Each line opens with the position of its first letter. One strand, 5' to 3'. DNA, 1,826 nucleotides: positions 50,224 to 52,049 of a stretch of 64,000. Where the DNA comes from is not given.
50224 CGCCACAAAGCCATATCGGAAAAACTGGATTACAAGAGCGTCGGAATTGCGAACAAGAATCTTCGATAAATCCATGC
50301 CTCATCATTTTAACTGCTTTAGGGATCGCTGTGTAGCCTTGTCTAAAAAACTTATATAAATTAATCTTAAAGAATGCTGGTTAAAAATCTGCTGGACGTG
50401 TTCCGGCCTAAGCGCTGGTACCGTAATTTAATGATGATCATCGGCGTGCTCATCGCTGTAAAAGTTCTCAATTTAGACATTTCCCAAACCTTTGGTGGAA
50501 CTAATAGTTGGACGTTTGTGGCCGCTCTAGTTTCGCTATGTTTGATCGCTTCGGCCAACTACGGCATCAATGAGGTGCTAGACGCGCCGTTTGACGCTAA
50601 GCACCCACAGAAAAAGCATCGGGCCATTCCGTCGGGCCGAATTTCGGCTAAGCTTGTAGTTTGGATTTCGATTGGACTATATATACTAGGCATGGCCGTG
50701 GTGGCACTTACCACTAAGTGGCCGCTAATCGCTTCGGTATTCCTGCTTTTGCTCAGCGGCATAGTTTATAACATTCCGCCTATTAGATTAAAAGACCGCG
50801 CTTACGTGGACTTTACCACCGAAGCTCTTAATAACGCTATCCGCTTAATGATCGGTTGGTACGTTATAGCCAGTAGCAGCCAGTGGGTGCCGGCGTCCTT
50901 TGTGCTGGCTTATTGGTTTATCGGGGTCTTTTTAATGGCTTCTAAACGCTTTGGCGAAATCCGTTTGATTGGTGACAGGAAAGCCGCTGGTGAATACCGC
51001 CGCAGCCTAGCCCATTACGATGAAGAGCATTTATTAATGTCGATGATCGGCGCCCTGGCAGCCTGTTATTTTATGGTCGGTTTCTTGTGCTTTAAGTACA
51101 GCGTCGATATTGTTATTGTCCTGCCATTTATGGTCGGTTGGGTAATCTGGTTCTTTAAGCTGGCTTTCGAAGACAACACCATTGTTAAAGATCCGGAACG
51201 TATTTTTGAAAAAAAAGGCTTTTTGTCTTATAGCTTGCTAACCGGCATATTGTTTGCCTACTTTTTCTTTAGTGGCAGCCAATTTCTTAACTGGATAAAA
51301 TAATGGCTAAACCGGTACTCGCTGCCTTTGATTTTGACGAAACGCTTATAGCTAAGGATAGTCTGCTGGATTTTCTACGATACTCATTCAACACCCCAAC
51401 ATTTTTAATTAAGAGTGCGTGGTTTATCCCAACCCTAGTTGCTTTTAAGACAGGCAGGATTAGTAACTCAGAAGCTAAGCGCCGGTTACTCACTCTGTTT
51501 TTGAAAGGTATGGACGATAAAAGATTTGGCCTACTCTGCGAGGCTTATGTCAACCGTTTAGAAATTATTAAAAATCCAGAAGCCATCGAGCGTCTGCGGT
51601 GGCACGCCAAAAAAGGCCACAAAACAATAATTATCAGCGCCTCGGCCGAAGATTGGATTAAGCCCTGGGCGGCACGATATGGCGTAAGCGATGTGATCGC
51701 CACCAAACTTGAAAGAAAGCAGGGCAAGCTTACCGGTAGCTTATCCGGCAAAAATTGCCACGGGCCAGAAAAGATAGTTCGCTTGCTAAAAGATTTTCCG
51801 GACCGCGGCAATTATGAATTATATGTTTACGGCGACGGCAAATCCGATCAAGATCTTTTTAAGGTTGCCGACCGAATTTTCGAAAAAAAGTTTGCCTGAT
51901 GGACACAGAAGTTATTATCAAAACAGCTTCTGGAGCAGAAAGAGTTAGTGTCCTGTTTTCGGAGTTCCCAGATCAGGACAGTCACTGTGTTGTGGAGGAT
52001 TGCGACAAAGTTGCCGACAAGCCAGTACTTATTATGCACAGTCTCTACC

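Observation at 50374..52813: UbiA-HAD-PRPP synthase operon: a polyprenyl-phosphoribose (DPPR-like) donor pathway without visible epimerase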

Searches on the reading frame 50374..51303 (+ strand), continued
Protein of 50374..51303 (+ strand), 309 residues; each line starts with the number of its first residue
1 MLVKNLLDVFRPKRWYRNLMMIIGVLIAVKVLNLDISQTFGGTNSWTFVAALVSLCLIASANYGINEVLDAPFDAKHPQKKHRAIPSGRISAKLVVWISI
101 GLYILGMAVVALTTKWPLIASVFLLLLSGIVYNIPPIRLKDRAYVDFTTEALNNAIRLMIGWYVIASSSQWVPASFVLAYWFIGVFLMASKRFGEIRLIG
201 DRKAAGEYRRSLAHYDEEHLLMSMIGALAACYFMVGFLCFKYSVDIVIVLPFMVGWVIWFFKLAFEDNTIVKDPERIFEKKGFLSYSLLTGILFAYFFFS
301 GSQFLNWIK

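Call 79: find_encoding_contigs(protein=P0036, flank=7000, max_places=1)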
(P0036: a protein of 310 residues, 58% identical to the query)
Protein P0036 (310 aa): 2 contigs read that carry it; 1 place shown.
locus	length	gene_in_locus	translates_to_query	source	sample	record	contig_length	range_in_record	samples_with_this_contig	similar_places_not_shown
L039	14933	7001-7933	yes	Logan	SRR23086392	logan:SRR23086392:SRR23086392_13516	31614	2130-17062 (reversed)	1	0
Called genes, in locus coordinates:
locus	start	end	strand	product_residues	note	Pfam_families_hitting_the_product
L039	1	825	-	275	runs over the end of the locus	PF00535:Glycos_transf_2, PF10111:Glyco_tranf_2_2, PF13641:Glyco_tranf_2_3 (weak)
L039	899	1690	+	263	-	PF03414:Glyco_transf_6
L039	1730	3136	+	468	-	PF04932:Wzy_C (weak)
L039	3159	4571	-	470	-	PF00535:Glycos_transf_2, PF10111:Glyco_tranf_2_2, PF13641:Glyco_tranf_2_3 (weak)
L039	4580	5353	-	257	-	PF01370:Epimerase, PF04321:RmlD_sub_bind, PF07993:NAD_binding_4 (weak)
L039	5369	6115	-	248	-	PF03567:Sulfotransfer_2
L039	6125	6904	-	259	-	-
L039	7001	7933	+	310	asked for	PF01040:UbiA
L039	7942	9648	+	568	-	-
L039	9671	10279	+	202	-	PF12710:HAD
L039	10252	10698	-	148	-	PF04138:GtrA_DPMS_TM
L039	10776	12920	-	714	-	PF04932:Wzy_C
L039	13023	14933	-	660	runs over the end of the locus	PF01471:PG_binding_1 (weak)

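Call 80: find_encoding_contigs(protein=P0013, flank=7000, max_places=1)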
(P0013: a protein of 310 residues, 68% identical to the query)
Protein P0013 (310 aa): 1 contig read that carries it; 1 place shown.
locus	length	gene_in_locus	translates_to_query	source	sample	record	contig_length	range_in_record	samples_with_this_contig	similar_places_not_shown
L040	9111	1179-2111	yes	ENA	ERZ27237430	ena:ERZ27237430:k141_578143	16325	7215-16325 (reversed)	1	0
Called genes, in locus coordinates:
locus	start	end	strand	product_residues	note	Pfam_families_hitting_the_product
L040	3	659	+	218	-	?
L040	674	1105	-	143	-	PF04138:GtrA_DPMS_TM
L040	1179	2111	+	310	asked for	PF01040:UbiA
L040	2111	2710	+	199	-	PF12710:HAD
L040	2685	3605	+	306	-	PF13793:Pribosyltran_N, PF00156:Pribosyltran, PF14572:Pribosyl_synth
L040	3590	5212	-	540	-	PF13231:PMT_2 (weak)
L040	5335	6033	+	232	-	PF00535:Glycos_transf_2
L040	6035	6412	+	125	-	-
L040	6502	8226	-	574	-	PF16158:N_BRCA1_IG (faint)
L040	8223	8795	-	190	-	-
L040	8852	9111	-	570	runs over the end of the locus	-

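Call 94: search_protein_representatives(protein=window:50374-51303:+)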
Query: 309 residues. Proteins with E-value up to 0.001 (for the whole library): 5101; up to 1e-10: 814; up to 1e-30: 176. The best 150 are listed.
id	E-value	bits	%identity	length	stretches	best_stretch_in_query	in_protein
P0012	3.5e-137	473.5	67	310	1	2-309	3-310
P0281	6.0e-82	292.1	46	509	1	4-301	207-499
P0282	4.2e-80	286.0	45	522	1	7-304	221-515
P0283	8.7e-76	271.8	45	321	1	6-299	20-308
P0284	2.1e-64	234.4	40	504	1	3-291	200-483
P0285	2.1e-61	224.6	49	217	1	95-309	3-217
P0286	9.7e-60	219.1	38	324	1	4-299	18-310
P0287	3.2e-59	217.4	38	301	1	3-292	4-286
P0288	4.7e-59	216.8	38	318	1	7-294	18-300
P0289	1.6e-56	208.6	38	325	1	3-302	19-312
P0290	2.7e-56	207.8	38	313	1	3-292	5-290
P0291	3.7e-53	197.5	34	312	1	2-306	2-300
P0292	9.0e-53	196.2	38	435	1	7-305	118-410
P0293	1.3e-52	195.8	35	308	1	7-294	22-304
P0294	1.8e-52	195.3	36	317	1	6-294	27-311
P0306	3.4e-48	181.2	37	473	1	6-300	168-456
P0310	1.2e-47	179.4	34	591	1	7-305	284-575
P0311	3.4e-47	177.9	33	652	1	5-299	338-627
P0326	9.5e-44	166.6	33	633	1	3-286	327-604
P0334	5.6e-43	164.1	35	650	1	7-291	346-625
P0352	1.5e-40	156.1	31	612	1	4-301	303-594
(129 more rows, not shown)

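Call 95: search_protein_families(library=pfam, proteins=[P0281, P0282, P0284, P0292, P0306, P0310, P0311, P0326, P0334, P0352], max_evalue=0.001)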
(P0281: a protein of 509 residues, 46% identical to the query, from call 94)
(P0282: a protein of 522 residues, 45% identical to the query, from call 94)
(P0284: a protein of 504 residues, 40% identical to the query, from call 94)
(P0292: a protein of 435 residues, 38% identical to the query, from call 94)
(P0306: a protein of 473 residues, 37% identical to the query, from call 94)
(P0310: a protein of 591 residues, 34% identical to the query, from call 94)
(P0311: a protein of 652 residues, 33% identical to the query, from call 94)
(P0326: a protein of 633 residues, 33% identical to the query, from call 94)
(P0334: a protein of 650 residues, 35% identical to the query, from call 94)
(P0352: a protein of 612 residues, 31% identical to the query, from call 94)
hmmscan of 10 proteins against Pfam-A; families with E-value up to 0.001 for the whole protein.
P0281 (509 aa): 2 families
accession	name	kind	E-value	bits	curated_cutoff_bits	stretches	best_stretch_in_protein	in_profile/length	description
PF01040.23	UbiA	-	5.7e-24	85.2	34.2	1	240-471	16-240/250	UbiA prenyltransferase family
PF12710.13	HAD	-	1.6e-10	42.2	27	1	5-175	1-187/189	haloacid dehalogenase-like hydrolase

P0282 (522 aa): 2 families
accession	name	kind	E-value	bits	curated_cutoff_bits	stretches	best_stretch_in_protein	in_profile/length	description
PF01040.23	UbiA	-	3.9e-18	66.1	34.2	1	241-479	6-236/250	UbiA prenyltransferase family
PF12710.13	HAD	-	2.6e-10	41.5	27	1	14-184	1-189/189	haloacid dehalogenase-like hydrolase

P0284 (504 aa): 2 families
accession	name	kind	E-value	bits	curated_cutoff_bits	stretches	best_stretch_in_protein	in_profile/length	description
PF01040.23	UbiA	-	3.8e-20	72.7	34.2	1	234-455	18-229/250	UbiA prenyltransferase family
PF12710.13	HAD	-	4.3e-06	27.7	27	1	6-181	2-187/189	haloacid dehalogenase-like hydrolase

P0292 (435 aa): 1 family
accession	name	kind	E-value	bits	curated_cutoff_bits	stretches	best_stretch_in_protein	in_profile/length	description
PF01040.23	UbiA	-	2e-21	76.8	34.2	1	149-373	19-236/250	UbiA prenyltransferase family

P0306 (473 aa): 1 family
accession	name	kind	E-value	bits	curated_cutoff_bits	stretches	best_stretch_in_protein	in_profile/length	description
PF01040.23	UbiA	-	7.5e-21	75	34.2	1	204-422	20-234/250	UbiA prenyltransferase family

P0310 (591 aa): 4 families
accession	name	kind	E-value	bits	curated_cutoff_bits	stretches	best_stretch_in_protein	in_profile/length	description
PF01040.23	UbiA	-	9.7e-20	71.3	34.2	1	299-547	3-243/250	UbiA prenyltransferase family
PF00535.33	Glycos_transf_2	-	6.6e-19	68.9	23.3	1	17-192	3-164/168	Glycosyl transferase family 2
PF13641.12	Glyco_tranf_2_3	-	5.9e-13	49.8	27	1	15-235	4-215/230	Glycosyltransferase like family 2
PF13632.12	Glyco_trans_2_3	-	0.00019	21.8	27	1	106-218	2-110/198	Glycosyl transferase family group 2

P0311 (652 aa): 6 families
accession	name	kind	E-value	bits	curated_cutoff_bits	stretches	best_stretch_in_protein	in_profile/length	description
PF13489.12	Methyltransf_23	-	1.6e-23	83.7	27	1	119-267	14-162/164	Methyltransferase domain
PF01040.23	UbiA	-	5.6e-23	82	34.2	1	354-597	5-236/250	UbiA prenyltransferase family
PF08241.18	Methyltransf_11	-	1e-11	45.7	21.2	1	132-221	1-94/95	Methyltransferase domain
PF08242.18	Methyltransf_12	-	2e-10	41.7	30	1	132-220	1-98/98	Methyltransferase domain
PF13649.12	Methyltransf_25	-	3.9e-08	34.3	27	1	132-218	2-97/97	Methyltransferase domain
PF13847.12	Methyltransf_31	-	0.00013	22.1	27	1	130-226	6-113/145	Methyltransferase domain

P0326 (633 aa): 7 families
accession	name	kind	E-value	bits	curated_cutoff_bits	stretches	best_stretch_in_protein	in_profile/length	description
PF13489.12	Methyltransf_23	-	1.3e-23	84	27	1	94-252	5-163/164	Methyltransferase domain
PF01040.23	UbiA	-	7.9e-20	71.6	34.2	1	346-586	2-236/250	UbiA prenyltransferase family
PF08241.18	Methyltransf_11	-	8e-10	39.7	21.2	1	116-205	1-94/95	Methyltransferase domain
PF08242.18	Methyltransf_12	-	5.8e-09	37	30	1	116-204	1-98/98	Methyltransferase domain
PF13847.12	Methyltransf_31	-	3.7e-08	33.6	27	1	112-210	4-113/145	Methyltransferase domain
PF13649.12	Methyltransf_25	-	7.7e-08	33.4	27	1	116-202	2-97/97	Methyltransferase domain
PF07021.18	MetW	-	0.00054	20.1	21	1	110-193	13-97/193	Methionine biosynthesis protein MetW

P0334 (650 aa): 9 families
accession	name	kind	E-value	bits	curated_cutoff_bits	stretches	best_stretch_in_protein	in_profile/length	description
PF13489.12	Methyltransf_23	-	1.7e-24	86.8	27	1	118-268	8-161/164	Methyltransferase domain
PF01040.23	UbiA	-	1e-16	61.4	34.2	1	380-596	19-231/250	UbiA prenyltransferase family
PF08241.18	Methyltransf_11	-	3.6e-16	60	21.2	1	134-224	1-95/95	Methyltransferase domain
PF08242.18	Methyltransf_12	-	3.5e-12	47.3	30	1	134-222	1-98/98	Methyltransferase domain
PF13847.12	Methyltransf_31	-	1.4e-11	44.7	27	1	130-230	4-116/145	Methyltransferase domain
PF13649.12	Methyltransf_25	-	4.9e-11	43.6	27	1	133-220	1-97/97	Methyltransferase domain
PF05219.18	DREV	-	7.1e-06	25.8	26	1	114-224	76-186/265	DREV methyltransferase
PF07021.18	MetW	-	1.6e-05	25.1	21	1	127-226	11-109/193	Methionine biosynthesis protein MetW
PF08003.17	Methyltransf_9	-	0.00024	20.6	23.8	1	129-229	115-222/315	Protein of unknown function (DUF1698)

P0352 (612 aa): 5 families
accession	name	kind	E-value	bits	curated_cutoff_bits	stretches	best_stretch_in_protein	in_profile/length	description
PF13489.12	Methyltransf_23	-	1.4e-25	90.4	27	1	73-229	3-160/164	Methyltransferase domain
PF01040.23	UbiA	-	5.2e-15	55.9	34.2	1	320-557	5-232/250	UbiA prenyltransferase family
PF08241.18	Methyltransf_11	-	8.7e-09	36.4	21.2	1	97-185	1-94/95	Methyltransferase domain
PF08242.18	Methyltransf_12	-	3.8e-07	31.2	30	1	97-183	1-97/98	Methyltransferase domain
PF13649.12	Methyltransf_25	-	0.00019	22.5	27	1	97-182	2-97/97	Methyltransferase domain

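Call 96: search_protein_families(library=ncbifam, proteins=[P0281, P0282, P0284], max_evalue=1e-10)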
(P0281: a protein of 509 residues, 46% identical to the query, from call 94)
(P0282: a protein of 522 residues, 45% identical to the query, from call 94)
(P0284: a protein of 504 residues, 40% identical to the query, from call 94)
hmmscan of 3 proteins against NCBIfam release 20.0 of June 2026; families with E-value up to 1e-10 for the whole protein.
P0281 (509 aa): 4 families
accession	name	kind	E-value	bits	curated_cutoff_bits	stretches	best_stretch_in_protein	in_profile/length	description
NF008977.0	PRK12324.1-2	equivalog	6.8e-22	78.2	234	1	208-499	4-290/297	decaprenyl-phosphate phosphoribosyltransferase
NF006088.0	PRK08238.1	equivalog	8.5e-21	74.1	351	1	73-440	59-415/482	UbiA family prenyltransferase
NF008978.0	PRK12324.1-4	equivalog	3.3e-18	65.7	207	1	205-433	31-251/322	decaprenyl-phosphate phosphoribosyltransferase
NF008976.0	PRK12324.1-1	equivalog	6.1e-16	58.7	474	1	206-441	18-245/306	decaprenyl-phosphate phosphoribosyltransferase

P0282 (522 aa): 5 families
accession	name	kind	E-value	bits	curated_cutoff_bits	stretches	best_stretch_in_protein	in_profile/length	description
NF006088.0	PRK08238.1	equivalog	1.2e-28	100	351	1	15-441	15-401/482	UbiA family prenyltransferase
NF008978.0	PRK12324.1-4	equivalog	1.5e-21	76.7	207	1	208-453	23-258/322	decaprenyl-phosphate phosphoribosyltransferase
NF008977.0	PRK12324.1-2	equivalog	1.1e-19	71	234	1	217-505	2-282/297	decaprenyl-phosphate phosphoribosyltransferase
NF008976.0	PRK12324.1-1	equivalog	3.4e-16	59.5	474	1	224-448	25-239/306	decaprenyl-phosphate phosphoribosyltransferase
NF009516.0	PRK12875.1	equivalog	6.3e-14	51.7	205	1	207-397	7-194/292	prenyltransferase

P0284 (504 aa): 4 families
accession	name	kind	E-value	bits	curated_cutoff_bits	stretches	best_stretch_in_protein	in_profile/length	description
NF008978.0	PRK12324.1-4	equivalog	2.1e-26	92.6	207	1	192-421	24-243/322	decaprenyl-phosphate phosphoribosyltransferase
NF008977.0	PRK12324.1-2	equivalog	3.4e-24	85.8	234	1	200-493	2-289/297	decaprenyl-phosphate phosphoribosyltransferase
NF008976.0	PRK12324.1-1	equivalog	1.3e-23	83.8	474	1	195-486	13-297/306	decaprenyl-phosphate phosphoribosyltransferase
NF006088.0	PRK08238.1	equivalog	2.3e-19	69.4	351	1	196-397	188-379/482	UbiA family prenyltransferase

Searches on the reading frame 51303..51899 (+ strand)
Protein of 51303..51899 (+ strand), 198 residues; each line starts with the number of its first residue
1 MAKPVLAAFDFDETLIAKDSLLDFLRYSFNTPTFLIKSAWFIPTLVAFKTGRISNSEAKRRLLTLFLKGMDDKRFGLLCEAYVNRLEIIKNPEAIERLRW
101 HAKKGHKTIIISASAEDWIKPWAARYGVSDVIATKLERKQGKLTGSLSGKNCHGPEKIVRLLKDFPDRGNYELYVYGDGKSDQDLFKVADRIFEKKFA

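Call 3: search_protein_families(library=pfam, proteins=[window:51303-51899:+])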
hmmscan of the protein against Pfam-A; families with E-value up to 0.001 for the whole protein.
window:51303-51899:+ (198 aa): 1 family
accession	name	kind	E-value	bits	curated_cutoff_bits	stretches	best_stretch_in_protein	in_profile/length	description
PF12710.13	HAD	-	2.9e-36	126.1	27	1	7-186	1-188/189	haloacid dehalogenase-like hydrolase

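Call 4: search_protein_families(library=ncbifam, proteins=[window:51303-51899:+])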
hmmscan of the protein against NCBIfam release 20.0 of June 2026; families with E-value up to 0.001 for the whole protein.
window:51303-51899:+ (198 aa): 5 families
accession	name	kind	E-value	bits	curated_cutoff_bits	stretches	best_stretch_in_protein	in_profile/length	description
TIGR01490.1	HAD-SF-IB-hyp1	subfamily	1.2e-38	133.4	98.3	1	6-190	1-191/202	HAD-IB family hydrolase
TIGR01488.1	HAD-SF-IB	subfamily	2.7e-25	89.4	45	1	6-188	1-176/177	HAD-IB family phosphatase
NF052360.1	HolPasePseu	equivalog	1.5e-15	57.5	280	1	6-187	3-189/218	histidinol-phosphatase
NF052359.1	HolPaseNeis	equivalog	4.6e-11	42.8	400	1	98-189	97-194/221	histidinol-phosphatase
TIGR00338.1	serB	equivalog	6.6e-05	22.6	144.15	1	97-190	93-188/219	phosphoserine phosphatase SerB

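Call 10: search_solved_structures(query=window:51303-51899:+, max_evalue=0.01, show_alignments=1)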
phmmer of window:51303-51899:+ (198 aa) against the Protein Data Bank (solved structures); distinct sequences matched with E-value up to 0.01: 1.
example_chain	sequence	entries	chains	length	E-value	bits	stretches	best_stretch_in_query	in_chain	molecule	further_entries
3fvv_A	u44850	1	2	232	0.00021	24.1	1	89-189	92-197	uncharacterized protein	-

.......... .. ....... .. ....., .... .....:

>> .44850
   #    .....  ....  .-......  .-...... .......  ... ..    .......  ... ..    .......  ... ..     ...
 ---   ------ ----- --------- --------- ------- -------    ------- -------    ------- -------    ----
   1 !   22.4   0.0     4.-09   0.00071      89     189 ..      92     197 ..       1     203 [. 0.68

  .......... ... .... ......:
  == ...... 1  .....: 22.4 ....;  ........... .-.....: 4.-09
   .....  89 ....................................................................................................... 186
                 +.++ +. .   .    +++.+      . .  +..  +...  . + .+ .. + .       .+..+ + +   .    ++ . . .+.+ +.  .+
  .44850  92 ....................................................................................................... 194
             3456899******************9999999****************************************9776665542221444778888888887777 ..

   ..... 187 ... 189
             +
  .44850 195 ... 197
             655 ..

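Call 47: search_protein_families(library=ncbifam, proteins=[window:51303-51899:+], max_evalue=10)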
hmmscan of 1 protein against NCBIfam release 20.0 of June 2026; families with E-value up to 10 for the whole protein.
window:51303-51899:+ (198 aa): 10 families
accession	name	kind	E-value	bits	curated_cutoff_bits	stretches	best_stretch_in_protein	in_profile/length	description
TIGR01490.1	HAD-SF-IB-hyp1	subfamily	1.2e-38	133.4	98.3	1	6-190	1-191/202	HAD-IB family hydrolase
TIGR01488.1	HAD-SF-IB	subfamily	2.7e-25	89.4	45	1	6-188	1-176/177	HAD-IB family phosphatase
NF052360.1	HolPasePseu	equivalog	1.5e-15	57.5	280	1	6-187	3-189/218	histidinol-phosphatase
NF052359.1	HolPaseNeis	equivalog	4.6e-11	42.8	400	2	98-189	97-194/221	histidinol-phosphatase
TIGR00338.1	serB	equivalog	6.6e-05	22.6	144.15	1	97-190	93-188/219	phosphoserine phosphatase SerB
NF006088.0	PRK08238.1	equivalog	0.0034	16.1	351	1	90-192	74-162/482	UbiA family prenyltransferase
TIGR01545.1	YfhB_g-proteo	equivalog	0.0042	16.9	259.25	1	8-188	9-193/210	phosphatidylglycerophosphatase C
TIGR01489.1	DKMTPPase-SF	subfamily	0.011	15.9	81.55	1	8-132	5-119/188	MtnX-like HAD-IB family phosphatase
NF004765.0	PRK06101.1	equivalog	0.04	13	406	1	80-137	95-152/241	SDR family oxidoreductase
TIGR01484.1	HAD-SF-IIB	subfamily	0.099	12.7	41.8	0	171-192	197-218/221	HAD-IIB family hydrolase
